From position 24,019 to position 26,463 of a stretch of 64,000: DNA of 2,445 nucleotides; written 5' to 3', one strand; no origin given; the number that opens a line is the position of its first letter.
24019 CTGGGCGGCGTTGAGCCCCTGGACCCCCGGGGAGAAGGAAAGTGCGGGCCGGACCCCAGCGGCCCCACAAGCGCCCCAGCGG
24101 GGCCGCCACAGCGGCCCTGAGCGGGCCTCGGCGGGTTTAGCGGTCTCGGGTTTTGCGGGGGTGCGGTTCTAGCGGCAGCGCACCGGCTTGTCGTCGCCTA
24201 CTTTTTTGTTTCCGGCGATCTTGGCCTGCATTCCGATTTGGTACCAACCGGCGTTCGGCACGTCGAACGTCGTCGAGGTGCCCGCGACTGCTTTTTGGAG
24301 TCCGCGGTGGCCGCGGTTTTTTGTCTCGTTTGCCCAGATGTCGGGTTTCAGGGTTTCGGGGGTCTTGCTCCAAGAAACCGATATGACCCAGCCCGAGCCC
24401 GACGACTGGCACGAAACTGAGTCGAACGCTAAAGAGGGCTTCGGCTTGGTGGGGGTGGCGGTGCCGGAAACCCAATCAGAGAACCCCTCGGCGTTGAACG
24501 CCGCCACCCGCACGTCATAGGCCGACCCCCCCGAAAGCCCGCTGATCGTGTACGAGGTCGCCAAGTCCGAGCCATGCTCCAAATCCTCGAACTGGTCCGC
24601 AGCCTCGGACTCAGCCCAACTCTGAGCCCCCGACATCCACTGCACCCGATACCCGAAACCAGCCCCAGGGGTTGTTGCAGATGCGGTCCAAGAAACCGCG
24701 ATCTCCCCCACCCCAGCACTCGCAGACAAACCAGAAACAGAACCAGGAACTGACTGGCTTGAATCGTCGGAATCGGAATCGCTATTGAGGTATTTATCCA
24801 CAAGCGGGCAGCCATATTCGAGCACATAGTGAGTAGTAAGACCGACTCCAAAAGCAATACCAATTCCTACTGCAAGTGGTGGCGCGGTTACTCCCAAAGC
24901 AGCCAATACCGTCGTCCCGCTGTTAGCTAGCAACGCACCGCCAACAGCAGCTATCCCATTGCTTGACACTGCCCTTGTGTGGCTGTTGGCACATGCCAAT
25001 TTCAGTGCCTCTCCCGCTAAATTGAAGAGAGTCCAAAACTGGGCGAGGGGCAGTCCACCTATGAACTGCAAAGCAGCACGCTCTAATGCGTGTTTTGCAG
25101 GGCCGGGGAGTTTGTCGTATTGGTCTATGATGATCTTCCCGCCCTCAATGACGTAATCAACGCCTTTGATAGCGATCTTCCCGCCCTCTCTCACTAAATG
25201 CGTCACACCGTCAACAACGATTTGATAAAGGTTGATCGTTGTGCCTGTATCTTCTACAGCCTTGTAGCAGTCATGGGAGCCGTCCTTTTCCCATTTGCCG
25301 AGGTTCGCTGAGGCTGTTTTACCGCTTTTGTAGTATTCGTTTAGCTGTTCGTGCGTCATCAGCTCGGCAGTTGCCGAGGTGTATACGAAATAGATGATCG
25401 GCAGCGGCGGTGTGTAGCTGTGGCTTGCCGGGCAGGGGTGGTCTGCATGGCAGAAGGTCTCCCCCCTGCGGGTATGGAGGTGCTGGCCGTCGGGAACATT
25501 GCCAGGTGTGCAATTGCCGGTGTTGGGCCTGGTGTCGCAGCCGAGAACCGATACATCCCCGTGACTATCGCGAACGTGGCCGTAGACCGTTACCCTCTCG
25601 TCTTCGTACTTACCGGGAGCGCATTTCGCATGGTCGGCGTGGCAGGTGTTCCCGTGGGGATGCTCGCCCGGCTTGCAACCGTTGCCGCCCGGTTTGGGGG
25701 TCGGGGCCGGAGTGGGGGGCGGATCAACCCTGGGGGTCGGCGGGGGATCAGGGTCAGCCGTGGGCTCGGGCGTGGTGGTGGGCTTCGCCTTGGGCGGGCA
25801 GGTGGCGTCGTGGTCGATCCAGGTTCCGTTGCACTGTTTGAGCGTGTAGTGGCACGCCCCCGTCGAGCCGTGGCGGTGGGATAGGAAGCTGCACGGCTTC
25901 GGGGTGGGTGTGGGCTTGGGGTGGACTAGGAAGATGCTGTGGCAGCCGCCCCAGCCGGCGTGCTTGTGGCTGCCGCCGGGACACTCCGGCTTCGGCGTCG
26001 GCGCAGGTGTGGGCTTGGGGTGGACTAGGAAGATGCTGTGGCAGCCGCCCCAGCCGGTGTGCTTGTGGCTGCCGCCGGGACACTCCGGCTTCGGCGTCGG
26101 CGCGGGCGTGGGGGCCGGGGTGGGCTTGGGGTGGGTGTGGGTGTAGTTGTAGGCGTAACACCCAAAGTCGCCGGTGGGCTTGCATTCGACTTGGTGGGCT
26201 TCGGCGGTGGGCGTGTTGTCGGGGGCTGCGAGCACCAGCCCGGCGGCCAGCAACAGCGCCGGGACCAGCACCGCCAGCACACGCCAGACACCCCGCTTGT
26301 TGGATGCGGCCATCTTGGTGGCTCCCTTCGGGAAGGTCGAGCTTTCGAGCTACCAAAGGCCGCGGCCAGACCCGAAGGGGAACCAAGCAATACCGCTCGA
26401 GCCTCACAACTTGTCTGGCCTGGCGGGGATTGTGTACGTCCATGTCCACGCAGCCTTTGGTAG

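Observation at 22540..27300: Repetitive cassette locus of unknown function: four small 2-TM paralogs, repeated spacer elements and two different cargo genes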

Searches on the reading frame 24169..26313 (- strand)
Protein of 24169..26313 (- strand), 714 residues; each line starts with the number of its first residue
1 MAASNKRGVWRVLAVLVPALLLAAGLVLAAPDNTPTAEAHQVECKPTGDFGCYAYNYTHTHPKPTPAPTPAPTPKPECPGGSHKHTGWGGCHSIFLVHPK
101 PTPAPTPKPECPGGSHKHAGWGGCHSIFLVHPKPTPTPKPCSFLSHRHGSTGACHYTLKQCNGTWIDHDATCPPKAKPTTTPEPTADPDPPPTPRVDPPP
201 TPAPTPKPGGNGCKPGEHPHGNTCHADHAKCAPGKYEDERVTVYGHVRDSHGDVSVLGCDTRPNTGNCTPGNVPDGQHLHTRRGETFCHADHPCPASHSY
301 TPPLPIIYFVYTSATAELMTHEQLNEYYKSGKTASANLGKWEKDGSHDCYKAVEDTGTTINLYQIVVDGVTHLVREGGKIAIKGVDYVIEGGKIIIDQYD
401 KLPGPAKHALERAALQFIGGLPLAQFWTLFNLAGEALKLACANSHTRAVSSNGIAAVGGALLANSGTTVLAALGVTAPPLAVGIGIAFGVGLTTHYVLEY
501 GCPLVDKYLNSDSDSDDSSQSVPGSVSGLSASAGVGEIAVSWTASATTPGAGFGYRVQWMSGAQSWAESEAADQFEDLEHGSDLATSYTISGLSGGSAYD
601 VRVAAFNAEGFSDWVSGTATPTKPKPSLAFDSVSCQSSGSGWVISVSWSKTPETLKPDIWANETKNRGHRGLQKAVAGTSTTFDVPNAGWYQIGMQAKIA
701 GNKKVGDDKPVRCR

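Call 6: search_protein_families(library=pfam, max_evalue=1, proteins=[window:24169-26313:-])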
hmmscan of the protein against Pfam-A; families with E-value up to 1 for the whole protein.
window:24169-26313:- (714 aa): 4 families
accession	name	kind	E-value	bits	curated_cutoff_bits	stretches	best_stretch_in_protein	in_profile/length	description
PF00041.27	fn3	-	5.2e-08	33.4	25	1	529-614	6-77/84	Fibronectin type III domain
PF16656.11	Pur_ac_phosph_N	-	0.011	16.7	30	1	537-616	14-90/93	Purple acid Phosphatase, N-terminal domain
PF25059.1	FN3_DSCAM-DSCAML_C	-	0.023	15.4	39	1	583-621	42-80/89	DSCAM/DSCAML C-terminal Fn3-like domain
PF05887.16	Trypan_PARP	-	0.23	11.9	100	0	12-110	8-104/134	Procyclic acidic repetitive protein (PARP)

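Call 9: find_homologous_proteins(query=window:24169-26313:-, max_evalue=0.001)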
Query window:24169-26313:- (714 aa): 9 proteins with E <= 0.001 among 8000 candidates.
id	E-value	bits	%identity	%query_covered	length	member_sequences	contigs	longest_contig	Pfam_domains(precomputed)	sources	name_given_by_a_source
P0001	0.0e+0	1692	100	100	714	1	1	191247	PF00041.28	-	-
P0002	0.0e+0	1053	73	34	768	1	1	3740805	PF00041.28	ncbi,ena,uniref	ncbi:fibronectin type III domain-containing protein [Candidatus Poriferisocius sp.]|uniref:fibronect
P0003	4.4e-232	791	74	27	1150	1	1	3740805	PF25059.2,PF00041.28,PF16656.12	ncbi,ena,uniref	ncbi:fibronectin type III domain-containing protein [Candidatus Poriferisocius sp.]|uniref:fibronect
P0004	2.8e-227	775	75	34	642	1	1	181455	PF00041.28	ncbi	-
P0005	3.8e-194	665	75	55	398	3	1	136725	PF00041.28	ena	-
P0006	2.5e-181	623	73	55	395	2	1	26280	PF00041.28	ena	-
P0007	1.3e-43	167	30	68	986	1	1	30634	PF00041.28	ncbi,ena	-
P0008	3.8e-30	123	51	18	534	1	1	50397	-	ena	-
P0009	4.7e-28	116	49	11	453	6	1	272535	-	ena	-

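Call 13: find_encoding_contigs(protein=P0002, flank=10000, max_places=3)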
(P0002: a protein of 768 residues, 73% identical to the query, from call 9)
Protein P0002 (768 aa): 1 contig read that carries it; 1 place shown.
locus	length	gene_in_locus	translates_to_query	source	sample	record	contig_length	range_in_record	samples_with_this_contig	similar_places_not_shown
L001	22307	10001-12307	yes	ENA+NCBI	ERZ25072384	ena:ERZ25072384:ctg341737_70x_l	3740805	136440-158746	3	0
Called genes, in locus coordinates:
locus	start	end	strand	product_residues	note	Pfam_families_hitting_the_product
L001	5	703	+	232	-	-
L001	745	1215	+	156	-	PF12973:Cupin_7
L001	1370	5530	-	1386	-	PF28130:DUF8371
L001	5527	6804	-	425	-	PF13401:AAA_22 (faint), PF13173:AAA_14, PF13635:DUF4143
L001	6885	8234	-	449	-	-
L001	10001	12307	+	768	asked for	PF00041:fn3 (weak)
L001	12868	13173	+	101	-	PF01527:HTH_Tnp_1, PF13518:HTH_28, PF13384:HTH_23, PF04508:Pox_A_type_inc (weak)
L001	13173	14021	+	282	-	PF13276:HTH_21, PF00665:rve, PF13683:rve_3, PF13333:rve_2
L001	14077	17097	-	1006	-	PF03699:UPF0182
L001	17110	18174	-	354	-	-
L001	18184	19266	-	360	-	PF00595:PDZ (weak), PF13180:PDZ_2, PF17820:PDZ_6 (weak), PF05362:Lon_C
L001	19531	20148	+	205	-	PF02985:HEAT (faint), PF13513:HEAT_EZ (faint), PF13646:HEAT_2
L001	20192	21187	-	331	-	PF00022:Actin (faint), PF06723:MreB_Mbl, PF00012:HSP70, PF14450:FtsA (weak)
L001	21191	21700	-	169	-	PF02391:MoaE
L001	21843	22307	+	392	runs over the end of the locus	PF10103:Zincin_2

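Call 14: find_encoding_contigs(protein=P0003, flank=10000, max_places=3)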
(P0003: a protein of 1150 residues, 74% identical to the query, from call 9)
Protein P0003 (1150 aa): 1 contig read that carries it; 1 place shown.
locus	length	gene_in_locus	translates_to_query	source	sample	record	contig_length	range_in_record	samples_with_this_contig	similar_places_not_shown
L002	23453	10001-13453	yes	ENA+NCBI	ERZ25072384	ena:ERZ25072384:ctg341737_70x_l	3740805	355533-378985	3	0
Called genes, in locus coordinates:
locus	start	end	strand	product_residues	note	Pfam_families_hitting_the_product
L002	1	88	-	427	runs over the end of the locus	PF00370:FGGY_N, PF02782:FGGY_C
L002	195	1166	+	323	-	PF00389:2-Hacid_dh, PF02826:2-Hacid_dh_C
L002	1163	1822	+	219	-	PF00596:Aldolase_II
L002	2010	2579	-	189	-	PF12680:SnoaL_2 (weak)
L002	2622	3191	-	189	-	-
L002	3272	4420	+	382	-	PF22691:Thiolase_C_1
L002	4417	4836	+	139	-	PF12172:zf-ChsH2, PF01796:OB_ChsH2_C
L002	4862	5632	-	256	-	PF00106:adh_short, PF08659:KR (weak), PF01370:Epimerase (weak), PF13561:adh_short_C2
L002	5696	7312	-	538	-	PF01979:Amidohydro_1 (faint), PF07969:Amidohydro_3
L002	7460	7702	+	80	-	-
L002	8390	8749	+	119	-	-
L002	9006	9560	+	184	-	-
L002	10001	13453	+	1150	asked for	PF16656:Pur_ac_phosph_N (faint), PF25059:FN3_DSCAM-DSCAML_C (faint), PF00041:fn3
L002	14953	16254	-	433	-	PF00067:p450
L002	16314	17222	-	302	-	-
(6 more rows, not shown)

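Call 16: find_encoding_contigs(protein=P0004, flank=8000, max_places=2)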
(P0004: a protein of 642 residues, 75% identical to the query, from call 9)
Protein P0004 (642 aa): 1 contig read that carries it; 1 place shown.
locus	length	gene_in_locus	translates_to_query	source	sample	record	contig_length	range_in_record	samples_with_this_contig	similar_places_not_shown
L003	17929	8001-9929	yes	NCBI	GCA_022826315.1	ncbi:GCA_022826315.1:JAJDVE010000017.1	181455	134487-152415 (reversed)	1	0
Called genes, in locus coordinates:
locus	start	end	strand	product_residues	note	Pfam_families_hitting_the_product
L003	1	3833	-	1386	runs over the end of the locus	PF28130:DUF8371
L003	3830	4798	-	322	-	PF13173:AAA_14, PF13635:DUF4143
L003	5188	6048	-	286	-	-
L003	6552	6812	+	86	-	-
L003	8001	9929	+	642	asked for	PF00041:fn3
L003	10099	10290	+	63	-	-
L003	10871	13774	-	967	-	PF03699:UPF0182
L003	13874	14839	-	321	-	-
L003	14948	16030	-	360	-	PF00595:PDZ (weak), PF13180:PDZ_2, PF17820:PDZ_6, PF05362:Lon_C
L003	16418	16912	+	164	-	PF02985:HEAT (faint), PF13513:HEAT_EZ (faint), PF13646:HEAT_2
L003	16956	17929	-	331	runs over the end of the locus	PF00022:Actin (faint), PF06723:MreB_Mbl, PF00012:HSP70, PF14450:FtsA (weak)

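Call 17: find_encoding_contigs(protein=P0005, flank=8000, max_places=2)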
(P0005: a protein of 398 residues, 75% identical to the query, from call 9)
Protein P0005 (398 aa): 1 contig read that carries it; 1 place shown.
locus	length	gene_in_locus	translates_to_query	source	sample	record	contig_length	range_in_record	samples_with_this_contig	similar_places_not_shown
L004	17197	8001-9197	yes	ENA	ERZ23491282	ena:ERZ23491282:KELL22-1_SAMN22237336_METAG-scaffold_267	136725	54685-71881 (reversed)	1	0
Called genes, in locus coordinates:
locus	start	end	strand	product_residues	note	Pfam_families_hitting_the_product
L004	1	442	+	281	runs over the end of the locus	PF01636:APH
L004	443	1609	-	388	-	PF22691:Thiolase_C_1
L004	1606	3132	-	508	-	PF00501:AMP-binding, PF13193:AMP-binding_C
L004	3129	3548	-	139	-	PF12172:zf-ChsH2 (weak), PF01796:OB_ChsH2_C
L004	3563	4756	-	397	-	PF00067:p450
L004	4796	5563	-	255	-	PF00106:adh_short, PF13561:adh_short_C2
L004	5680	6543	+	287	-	-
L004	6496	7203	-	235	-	-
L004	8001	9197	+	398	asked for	PF00041:fn3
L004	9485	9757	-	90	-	PF13683:rve_3 (weak)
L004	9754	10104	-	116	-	PF02371:Transposase_20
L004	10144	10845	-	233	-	PF01548:DEDD_Tnp_IS110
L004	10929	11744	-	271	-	PF13276:HTH_21, PF00665:rve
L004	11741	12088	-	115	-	PF01527:HTH_Tnp_1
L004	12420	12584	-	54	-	-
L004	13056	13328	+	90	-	-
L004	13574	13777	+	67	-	-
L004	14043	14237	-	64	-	PF13683:rve_3 (weak), PF13333:rve_2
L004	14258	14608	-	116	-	PF02371:Transposase_20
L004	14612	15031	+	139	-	-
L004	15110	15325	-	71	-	PF13459:Fer4_15, PF13370:Fer4_13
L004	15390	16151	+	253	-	PF00106:adh_short, PF08659:KR, PF23441:SDR, PF13561:adh_short_C2, PF08643:DUF1776 (weak)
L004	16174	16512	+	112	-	PF12680:SnoaL_2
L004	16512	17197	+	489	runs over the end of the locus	PF00890:FAD_binding_2, PF01262:AlaDh_PNT_C (faint), PF01266:DAO, PF03486:HI0933_like (faint), PF07992:Pyr_redox_2 (faint), PF12831:FAD_oxidored (weak)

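Call 18: find_encoding_contigs(protein=P0007, flank=8000, max_places=2)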
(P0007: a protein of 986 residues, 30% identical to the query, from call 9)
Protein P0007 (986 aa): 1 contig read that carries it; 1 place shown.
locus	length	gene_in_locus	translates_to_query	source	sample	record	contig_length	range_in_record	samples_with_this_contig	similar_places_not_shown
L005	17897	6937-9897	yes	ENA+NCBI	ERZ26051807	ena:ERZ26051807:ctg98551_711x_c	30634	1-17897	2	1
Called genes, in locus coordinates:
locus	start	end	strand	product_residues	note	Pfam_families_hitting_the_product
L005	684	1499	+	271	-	-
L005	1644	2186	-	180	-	-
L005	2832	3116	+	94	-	-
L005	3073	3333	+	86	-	-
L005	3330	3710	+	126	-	-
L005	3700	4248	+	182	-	PF01844:HNH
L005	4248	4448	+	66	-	-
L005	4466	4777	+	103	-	-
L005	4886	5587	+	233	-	-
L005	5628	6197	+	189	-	-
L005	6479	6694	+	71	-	-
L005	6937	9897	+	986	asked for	PF00041:fn3 (weak)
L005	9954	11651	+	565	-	-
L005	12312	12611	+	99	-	-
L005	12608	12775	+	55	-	-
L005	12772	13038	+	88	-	-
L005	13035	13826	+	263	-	PF13551:HTH_29 (faint), PF13384:HTH_23 (faint)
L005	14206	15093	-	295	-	-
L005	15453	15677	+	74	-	-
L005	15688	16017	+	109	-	-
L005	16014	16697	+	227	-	-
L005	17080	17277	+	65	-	-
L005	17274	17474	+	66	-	-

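Call 30: search_protein_families(library=phrogs, max_evalue=0.01, proteins=[L005:684-1499:+, L005:1644-2186:-, L005:3330-3710:+, L005:3700-4248:+, L005:4886-5587:+, L005:5628-6197:+, L005:9954-11651:+, L005:13035-13826:+, L005:14206-15093:-, L005:16014-16697:+])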
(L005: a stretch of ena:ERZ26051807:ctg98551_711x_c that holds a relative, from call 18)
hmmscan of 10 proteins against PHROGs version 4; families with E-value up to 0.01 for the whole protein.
L005:684-1499:+ (271 aa): 0 families

L005:1644-2186:- (180 aa): 0 families

L005:3330-3710:+ (126 aa): 0 families

L005:3700-4248:+ (182 aa): 9 families
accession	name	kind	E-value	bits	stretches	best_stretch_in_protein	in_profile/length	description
phrog_338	-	DNA, RNA and nucleotide metabolism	6.4e-11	43.2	1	92-178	190-267/340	HNH endonuclease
phrog_144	-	DNA, RNA and nucleotide metabolism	9.6e-08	32.9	1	57-173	17-134/175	HNH endonuclease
phrog_9645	-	DNA, RNA and nucleotide metabolism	1.1e-07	32.7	1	117-177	15-75/168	HNH endonuclease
phrog_5956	-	DNA, RNA and nucleotide metabolism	1.6e-07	32.1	1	63-172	5-108/138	HNH endonuclease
phrog_2118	-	DNA, RNA and nucleotide metabolism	1.6e-05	25.6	1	121-172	174-222/301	HNH endonuclease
phrog_6050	-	DNA, RNA and nucleotide metabolism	1.8e-05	24.8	1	119-175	307-361/402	HNH endonuclease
phrog_5718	-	DNA, RNA and nucleotide metabolism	0.00025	21.2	1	117-175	122-177/394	HNH endonuclease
phrog_589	-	DNA, RNA and nucleotide metabolism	0.0024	18.7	1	88-172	56-139/179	HNH endonuclease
phrog_9508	-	DNA, RNA and nucleotide metabolism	0.0059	17.5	1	139-177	41-77/171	HNH endonuclease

L005:4886-5587:+ (233 aa): 0 families

L005:5628-6197:+ (189 aa): 0 families

L005:9954-11651:+ (565 aa): 0 families

L005:13035-13826:+ (263 aa): 0 families

L005:14206-15093:- (295 aa): 0 families

L005:16014-16697:+ (227 aa): 0 families

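Call 43: predict_structure(alignment_id=A2)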
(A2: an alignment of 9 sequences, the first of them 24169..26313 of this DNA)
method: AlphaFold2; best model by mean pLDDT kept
length: 714 residues; sequences in the alignment: 9
mean_pLDDT: 47.6   pTM: 0.26
mean pLDDT of the five models: 47.6, 46.6, 45.5, 45.4, 45.2
residues with pLDDT >= 90: 11; 70-90: 121; 50-70: 133; < 50: 449
segments of 3 or more residues with pLDDT < 50: 1-16, 18-20, 22-155, 175-270, 272-295, 356-520
pLDDT, mean of each block of 10 residues (from residue 1): 36 45 40 32 31 27 30 36 39 29 32 34 29 32 40 47 58 47 39 37 31 29 31 40 35 34 38 45 40 49 61 61 55 55 61 51 29 25 28 31 36 35 35 34 33 29 29 28 27 32 29 31 75 84 70 84 76 76 70 81 84 86 67 75 77 67 61 74 77 75 60 76
secondary structure, 60 per line:
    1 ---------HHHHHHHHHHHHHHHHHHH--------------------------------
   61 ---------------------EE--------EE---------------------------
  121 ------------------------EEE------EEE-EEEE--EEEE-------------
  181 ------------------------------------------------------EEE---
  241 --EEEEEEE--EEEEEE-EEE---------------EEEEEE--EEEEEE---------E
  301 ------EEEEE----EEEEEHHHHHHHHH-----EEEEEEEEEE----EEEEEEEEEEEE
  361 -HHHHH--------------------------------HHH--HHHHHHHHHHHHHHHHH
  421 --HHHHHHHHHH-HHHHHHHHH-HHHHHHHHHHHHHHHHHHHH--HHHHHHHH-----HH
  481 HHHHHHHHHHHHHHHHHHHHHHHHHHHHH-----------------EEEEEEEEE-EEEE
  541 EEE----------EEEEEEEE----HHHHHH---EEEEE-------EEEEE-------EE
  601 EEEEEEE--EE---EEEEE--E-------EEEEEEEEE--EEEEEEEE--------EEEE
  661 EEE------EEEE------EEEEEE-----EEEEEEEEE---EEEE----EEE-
elements in order (helices of 4 or more, strands of 3 or more residues): H10-28 E145-147 E154-156 E158-161 E164-167 E235-237 E243-249 E252-257 E259-261 E277-282 E285-290 E307-311 E316-320 H321-329 E335-344 E349-360 H362-366 H404-420 H423-432 H434-442 H444-463 H466-473 H479-509 E527-535 E537-543 E554-561 H566-571 E575-579 E587-591 E599-607 E615-619 E630-638 E641-648 E657-663 E670-673 E680-685 E691-699 E703-706 E711-713
